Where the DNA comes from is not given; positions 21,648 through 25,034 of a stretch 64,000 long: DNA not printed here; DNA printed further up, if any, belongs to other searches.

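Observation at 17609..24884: Divergent chaperone/usher-like surface-fibre locus built from uncharacterised Bacteroidota proteins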

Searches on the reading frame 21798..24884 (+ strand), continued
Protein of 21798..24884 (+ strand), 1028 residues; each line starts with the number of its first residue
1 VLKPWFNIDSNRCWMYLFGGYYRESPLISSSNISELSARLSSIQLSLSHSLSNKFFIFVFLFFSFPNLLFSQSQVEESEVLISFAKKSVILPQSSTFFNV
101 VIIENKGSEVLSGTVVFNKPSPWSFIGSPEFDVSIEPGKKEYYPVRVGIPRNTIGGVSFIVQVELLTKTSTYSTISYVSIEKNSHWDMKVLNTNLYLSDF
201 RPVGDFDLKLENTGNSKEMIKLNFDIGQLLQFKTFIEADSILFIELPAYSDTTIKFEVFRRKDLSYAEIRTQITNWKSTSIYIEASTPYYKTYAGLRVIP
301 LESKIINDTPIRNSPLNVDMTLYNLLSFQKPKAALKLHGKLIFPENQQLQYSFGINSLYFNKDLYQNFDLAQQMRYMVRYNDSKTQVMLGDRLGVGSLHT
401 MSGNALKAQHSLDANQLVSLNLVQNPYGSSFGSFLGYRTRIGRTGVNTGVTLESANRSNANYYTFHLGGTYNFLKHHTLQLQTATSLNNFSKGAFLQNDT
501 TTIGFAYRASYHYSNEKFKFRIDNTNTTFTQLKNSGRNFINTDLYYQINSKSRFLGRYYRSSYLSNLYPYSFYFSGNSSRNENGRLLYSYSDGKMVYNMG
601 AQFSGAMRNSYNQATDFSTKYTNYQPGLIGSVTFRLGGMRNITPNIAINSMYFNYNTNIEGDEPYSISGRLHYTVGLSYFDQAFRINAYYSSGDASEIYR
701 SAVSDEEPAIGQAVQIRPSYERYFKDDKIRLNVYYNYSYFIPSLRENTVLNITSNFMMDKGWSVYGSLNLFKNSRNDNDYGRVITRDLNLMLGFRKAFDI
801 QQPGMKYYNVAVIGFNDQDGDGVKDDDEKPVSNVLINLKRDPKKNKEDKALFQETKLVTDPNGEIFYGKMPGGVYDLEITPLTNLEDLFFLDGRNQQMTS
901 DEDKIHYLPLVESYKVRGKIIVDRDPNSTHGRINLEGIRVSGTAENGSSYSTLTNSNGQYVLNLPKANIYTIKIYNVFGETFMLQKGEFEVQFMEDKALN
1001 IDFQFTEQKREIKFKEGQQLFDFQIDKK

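Call 78: search_protein_families(library=pfam, proteins=[L089:1261-2406:-, L089:2413-3216:-, L089:5772-6386:+, L089:6662-7177:+, L089:10764-11153:+, L089:7193-10753:+], max_evalue=0.01)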
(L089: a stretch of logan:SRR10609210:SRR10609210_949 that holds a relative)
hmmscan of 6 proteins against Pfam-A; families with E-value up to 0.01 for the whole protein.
L089:1261-2406:- (381 aa): 2 families
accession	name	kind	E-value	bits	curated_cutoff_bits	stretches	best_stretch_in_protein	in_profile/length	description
PF07661.19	MORN_2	-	6.6e-27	90.8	29.6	0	294-314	2-22/22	MORN repeat variant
PF18507.7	WW_1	-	0.0055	16.8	25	0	297-304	3-10/27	WW domain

L089:2413-3216:- (267 aa): 3 families
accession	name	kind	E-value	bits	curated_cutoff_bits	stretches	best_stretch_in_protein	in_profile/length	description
PF06280.18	fn3_5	-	2.1e-06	28.9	27.6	1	38-125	7-98/112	Fn3-like domain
PF06030.18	WxLIP_PGBD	-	0.0018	18.7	27.3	1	36-117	24-110/121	WxL Interacting Protein, peptidoglycan binding domain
PF00635.32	Motile_Sperm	-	0.0028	17.9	25.9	0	81-125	39-87/109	MSP (Major sperm protein) domain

L089:5772-6386:+ (204 aa): 0 families

L089:6662-7177:+ (171 aa): 0 families

L089:10764-11153:+ (129 aa): 0 families

L089:7193-10753:+ (1186 aa): 5 families
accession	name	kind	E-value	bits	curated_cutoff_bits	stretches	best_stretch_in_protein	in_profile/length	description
PF00691.25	OmpA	-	2.6e-14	53.8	27.2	1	1086-1177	2-98/98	OmpA family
PF13620.12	CarboxypepD_reg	-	7.1e-09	36.3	32.3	1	987-1047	2-60/82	Carboxypeptidase regulatory-like domain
PF13715.12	CarbopepD_reg_2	-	7.1e-05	23.2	32.2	0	987-1075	1-88/88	CarboxypepD_reg-like domain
PF05359.17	DUF748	-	0.00028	19.5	50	1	1069-1145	867-940/1037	Domain of Unknown Function (DUF748)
PF17210.9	SdrD_B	-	0.0038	17.8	29.7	0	762-834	8-65/112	SdrD B-like domain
